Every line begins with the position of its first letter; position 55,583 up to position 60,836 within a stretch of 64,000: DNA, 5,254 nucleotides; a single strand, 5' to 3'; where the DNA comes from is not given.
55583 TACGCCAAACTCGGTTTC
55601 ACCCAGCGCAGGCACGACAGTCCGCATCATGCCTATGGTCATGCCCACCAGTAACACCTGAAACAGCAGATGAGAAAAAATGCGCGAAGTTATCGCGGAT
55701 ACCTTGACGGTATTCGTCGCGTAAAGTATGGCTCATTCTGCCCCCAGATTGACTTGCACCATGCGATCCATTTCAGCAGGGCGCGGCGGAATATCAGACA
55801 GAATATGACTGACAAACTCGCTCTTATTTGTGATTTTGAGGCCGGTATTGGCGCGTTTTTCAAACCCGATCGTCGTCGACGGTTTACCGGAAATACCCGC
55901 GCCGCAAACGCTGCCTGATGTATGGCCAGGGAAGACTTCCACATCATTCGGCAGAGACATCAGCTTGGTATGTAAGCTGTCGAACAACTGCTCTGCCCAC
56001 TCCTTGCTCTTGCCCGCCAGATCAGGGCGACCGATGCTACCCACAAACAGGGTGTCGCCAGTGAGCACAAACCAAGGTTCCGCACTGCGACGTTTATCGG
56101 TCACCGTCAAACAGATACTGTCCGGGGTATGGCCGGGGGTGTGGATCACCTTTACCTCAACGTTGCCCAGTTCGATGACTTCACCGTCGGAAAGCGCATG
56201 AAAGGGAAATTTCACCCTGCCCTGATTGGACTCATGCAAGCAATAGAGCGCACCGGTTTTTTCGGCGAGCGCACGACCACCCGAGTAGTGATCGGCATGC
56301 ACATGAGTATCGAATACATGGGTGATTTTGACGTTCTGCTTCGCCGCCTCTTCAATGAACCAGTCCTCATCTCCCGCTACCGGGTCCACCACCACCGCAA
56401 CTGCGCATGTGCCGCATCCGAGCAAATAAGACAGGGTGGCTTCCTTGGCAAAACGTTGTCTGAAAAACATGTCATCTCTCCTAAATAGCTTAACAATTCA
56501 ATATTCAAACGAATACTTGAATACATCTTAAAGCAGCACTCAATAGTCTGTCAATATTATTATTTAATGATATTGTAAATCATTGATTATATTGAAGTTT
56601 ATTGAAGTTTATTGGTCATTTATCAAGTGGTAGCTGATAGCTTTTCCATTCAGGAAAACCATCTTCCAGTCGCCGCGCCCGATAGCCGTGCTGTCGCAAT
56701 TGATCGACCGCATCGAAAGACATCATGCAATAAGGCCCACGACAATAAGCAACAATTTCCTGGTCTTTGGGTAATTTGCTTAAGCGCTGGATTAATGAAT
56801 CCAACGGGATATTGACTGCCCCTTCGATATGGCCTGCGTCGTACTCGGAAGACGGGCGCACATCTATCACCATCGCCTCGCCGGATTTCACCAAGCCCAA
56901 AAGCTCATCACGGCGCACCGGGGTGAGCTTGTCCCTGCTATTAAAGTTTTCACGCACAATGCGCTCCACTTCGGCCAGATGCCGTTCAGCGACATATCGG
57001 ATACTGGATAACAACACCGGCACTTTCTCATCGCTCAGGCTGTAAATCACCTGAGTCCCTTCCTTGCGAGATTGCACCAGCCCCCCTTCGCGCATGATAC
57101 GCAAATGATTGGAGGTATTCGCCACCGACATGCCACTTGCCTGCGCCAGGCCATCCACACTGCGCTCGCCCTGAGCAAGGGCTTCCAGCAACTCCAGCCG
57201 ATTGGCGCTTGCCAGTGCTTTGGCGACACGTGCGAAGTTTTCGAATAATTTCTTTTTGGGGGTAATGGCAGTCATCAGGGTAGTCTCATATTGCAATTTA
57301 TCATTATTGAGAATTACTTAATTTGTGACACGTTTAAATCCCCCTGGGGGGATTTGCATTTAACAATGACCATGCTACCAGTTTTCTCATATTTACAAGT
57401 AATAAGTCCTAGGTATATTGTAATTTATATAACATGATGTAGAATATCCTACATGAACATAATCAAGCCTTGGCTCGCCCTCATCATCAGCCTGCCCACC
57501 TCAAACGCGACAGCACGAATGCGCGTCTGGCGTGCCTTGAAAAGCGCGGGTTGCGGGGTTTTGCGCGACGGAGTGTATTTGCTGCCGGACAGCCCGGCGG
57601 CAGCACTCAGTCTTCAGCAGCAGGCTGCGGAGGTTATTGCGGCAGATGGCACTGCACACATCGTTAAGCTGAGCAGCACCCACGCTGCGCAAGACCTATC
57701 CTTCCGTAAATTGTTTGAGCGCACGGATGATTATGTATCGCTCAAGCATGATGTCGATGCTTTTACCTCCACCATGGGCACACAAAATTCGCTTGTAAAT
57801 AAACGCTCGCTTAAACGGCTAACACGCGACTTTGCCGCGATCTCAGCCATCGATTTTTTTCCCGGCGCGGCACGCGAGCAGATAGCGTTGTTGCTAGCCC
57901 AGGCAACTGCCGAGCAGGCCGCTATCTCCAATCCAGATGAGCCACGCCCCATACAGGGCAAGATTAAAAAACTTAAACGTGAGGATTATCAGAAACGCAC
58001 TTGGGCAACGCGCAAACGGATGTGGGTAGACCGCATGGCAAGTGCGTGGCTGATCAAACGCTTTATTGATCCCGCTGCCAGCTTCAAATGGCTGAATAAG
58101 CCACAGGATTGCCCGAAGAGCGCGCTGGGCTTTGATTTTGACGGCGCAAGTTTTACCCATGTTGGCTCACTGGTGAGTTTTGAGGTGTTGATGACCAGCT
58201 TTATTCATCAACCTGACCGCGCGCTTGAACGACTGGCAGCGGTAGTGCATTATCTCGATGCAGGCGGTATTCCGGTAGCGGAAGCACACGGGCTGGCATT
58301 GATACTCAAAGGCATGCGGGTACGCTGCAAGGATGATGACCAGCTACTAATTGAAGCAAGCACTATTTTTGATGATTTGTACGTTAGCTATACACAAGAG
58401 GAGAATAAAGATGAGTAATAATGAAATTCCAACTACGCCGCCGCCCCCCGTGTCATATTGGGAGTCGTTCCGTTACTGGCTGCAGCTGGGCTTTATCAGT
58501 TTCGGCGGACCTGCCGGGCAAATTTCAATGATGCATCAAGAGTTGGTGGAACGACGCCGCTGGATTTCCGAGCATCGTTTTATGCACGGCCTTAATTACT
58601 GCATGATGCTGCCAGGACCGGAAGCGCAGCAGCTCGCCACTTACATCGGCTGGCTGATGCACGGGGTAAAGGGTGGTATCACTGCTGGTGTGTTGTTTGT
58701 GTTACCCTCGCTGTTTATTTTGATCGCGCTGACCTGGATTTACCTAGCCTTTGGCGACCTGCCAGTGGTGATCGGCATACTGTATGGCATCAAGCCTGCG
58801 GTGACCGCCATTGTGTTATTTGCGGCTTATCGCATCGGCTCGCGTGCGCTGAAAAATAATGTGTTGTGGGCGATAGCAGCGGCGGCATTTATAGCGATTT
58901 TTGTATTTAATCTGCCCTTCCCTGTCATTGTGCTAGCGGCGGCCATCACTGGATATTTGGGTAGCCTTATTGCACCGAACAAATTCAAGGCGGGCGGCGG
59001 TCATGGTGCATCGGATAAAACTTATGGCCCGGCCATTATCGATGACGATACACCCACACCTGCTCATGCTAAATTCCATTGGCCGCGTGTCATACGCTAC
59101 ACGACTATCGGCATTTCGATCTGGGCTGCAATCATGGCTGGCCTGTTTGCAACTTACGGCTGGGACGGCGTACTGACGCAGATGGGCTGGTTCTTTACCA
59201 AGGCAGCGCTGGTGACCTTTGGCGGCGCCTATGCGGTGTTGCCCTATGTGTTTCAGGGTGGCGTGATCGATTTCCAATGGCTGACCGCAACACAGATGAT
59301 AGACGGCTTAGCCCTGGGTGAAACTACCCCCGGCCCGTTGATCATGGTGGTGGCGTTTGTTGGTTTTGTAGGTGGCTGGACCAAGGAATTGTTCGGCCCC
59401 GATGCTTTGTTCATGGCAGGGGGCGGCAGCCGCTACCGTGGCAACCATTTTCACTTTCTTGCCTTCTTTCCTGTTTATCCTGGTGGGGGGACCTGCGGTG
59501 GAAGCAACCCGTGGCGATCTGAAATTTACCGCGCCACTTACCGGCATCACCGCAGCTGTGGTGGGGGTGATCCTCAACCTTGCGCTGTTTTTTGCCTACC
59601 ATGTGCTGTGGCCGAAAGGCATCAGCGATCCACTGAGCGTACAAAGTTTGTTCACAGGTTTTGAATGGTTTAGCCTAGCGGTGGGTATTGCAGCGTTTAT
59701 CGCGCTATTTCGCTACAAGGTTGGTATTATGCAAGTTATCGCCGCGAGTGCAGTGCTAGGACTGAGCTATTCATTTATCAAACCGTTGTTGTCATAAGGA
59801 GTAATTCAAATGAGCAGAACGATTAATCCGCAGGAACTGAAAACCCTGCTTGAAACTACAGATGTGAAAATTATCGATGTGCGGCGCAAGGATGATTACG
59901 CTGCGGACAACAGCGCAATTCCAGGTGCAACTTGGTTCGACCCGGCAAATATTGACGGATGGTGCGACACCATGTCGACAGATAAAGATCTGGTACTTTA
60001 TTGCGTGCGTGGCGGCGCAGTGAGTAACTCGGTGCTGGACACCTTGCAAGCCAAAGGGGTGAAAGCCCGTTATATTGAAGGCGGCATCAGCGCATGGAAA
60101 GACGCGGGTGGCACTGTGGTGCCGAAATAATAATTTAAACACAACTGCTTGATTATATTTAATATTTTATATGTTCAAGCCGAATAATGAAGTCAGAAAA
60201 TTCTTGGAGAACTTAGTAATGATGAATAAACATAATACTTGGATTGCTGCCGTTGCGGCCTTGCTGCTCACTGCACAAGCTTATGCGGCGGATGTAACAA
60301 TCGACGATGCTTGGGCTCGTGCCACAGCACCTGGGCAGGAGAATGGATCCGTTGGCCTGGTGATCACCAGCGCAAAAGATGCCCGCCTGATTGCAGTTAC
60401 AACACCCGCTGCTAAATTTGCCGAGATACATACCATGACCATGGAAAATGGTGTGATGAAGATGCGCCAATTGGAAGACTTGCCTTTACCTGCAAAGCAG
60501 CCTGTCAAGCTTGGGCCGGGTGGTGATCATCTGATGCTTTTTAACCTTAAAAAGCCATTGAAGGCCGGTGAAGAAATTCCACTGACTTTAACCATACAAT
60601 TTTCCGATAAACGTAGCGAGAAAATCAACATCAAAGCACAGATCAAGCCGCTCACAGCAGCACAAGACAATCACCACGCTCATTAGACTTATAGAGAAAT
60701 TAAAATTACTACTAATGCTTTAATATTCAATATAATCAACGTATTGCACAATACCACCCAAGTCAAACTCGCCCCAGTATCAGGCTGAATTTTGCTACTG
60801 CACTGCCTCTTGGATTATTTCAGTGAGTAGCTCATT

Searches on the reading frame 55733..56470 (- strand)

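Call 3: search_protein_families(library=pfam, proteins=[window:55733-56470:-], max_evalue=0.1)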
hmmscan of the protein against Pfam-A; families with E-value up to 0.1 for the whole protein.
window:55733-56470:- (245 aa): 3 families
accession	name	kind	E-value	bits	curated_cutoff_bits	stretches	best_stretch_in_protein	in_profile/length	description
PF00753.33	Lactamase_B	-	1e-16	61.9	22.7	1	12-183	6-196/196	Metallo-beta-lactamase superfamily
PF12706.13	Lactamase_B_2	-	0.00071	19.7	27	1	26-113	3-112/200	Beta-lactamase superfamily domain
PF13483.12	Lactamase_B_3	-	0.027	14.9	24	1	24-112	17-81/160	Beta-lactamase superfamily domain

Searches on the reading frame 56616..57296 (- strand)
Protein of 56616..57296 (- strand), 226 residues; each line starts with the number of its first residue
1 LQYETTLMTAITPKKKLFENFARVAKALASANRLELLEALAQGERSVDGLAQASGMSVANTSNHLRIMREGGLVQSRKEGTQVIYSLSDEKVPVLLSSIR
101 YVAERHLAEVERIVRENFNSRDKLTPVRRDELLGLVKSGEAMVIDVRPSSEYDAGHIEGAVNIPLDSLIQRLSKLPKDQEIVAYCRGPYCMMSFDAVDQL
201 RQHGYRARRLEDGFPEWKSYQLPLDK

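Call 3: search_protein_families(library=pfam, proteins=[window:56616-57296:-], max_evalue=0.1)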
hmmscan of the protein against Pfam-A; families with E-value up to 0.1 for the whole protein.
window:56616-57296:- (226 aa): 12 families
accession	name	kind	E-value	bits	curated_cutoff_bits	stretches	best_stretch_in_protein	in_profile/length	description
PF00581.25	Rhodanese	-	2.5e-19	70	22.2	1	130-219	3-101/102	Rhodanese-like domain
PF01022.26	HTH_5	-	1.5e-11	44.4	22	1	32-76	3-47/47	Bacterial regulatory protein, arsR family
PF12840.13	HTH_20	-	1e-07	32.3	27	1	28-75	1-49/51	Helix-turn-helix domain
PF25212.1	HVO_A0114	-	7.1e-07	29.4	27.6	1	17-83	9-75/84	HVO_A0114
PF09339.16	HTH_IclR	-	0.00035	20.7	22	1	34-76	6-50/52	IclR helix-turn-helix domain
PF08100.18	Dimerisation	-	0.00062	20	25.6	1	23-88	17-84/93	O-methyltransferase dimerisation domain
PF12802.13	MarR_2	-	0.0012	19.4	27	1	34-79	8-55/61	MarR family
PF17782.7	DprA_WH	-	0.012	16.1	22.9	1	29-64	10-45/61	DprA winged helix domain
PF25213.1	HVO_A0261_N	-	0.014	15.7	35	1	24-79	4-59/86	HVO_A0261 N-terminal domain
PF24409.1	wHTH-PRTase_assc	-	0.017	15.6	27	1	35-79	2-46/83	wHTH-PRTase associated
PF13412.12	HTH_24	-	0.018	15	21.9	1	32-75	4-48/48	Winged helix-turn-helix DNA-binding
PF01978.25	TrmB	-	0.05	13.9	25.6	0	40-86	18-63/68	Sugar-specific transcriptional regulator TrmB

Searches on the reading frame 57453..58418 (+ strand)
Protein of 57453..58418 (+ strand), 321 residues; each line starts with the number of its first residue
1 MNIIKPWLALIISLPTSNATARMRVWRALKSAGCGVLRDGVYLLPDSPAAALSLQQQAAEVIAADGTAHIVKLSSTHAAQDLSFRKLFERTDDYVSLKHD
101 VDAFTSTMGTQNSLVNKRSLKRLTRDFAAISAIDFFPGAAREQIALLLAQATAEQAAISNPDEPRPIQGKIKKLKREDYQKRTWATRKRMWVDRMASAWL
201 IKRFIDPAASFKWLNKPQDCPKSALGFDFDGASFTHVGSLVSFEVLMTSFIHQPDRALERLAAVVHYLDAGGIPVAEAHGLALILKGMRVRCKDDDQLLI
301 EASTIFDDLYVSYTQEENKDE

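Call 3: search_protein_families(library=pfam, proteins=[window:57453-58418:+], max_evalue=0.1)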
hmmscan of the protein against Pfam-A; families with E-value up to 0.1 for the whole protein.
window:57453-58418:+ (321 aa): 3 families
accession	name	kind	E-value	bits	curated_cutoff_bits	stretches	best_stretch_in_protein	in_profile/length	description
PF09828.14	ChrB_C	-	4.6e-41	140.7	25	1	184-311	1-130/132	ChrB, C-terminal domain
PF20229.3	ChrB_N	-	1.8e-09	38.2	23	1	22-136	1-126/159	Protein ChrB, N-terminal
PF20803.2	PaaX_M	-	0.00042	20.8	24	1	7-51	8-52/83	PaaX protein central Cas2-like domain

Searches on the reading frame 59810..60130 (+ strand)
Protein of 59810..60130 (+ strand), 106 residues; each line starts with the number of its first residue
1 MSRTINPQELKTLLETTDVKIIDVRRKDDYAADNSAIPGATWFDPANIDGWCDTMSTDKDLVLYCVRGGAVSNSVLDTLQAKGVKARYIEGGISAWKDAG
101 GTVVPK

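Call 3: search_protein_families(library=pfam, proteins=[window:59810-60130:+], max_evalue=0.1)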
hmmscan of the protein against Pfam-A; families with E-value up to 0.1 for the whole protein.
window:59810-60130:+ (106 aa): 2 families
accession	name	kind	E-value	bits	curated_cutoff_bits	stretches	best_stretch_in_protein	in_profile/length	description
PF00581.25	Rhodanese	-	1.1e-14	55.1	22.2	1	7-98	2-101/102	Rhodanese-like domain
PF07261.16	DnaB_2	-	0.012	15.8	22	0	47-100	19-63/74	Replication initiation and membrane attachment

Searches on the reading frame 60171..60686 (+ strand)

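Call 3: search_protein_families(library=pfam, proteins=[window:60171-60686:+], max_evalue=0.1)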
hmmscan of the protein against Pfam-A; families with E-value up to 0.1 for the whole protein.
window:60171-60686:+ (171 aa): 1 family
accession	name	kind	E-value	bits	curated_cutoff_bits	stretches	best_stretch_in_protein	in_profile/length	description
PF04314.18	PCuAC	-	6.1e-36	123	29.4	1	44-145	1-104/109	Copper chaperone PCu(A)C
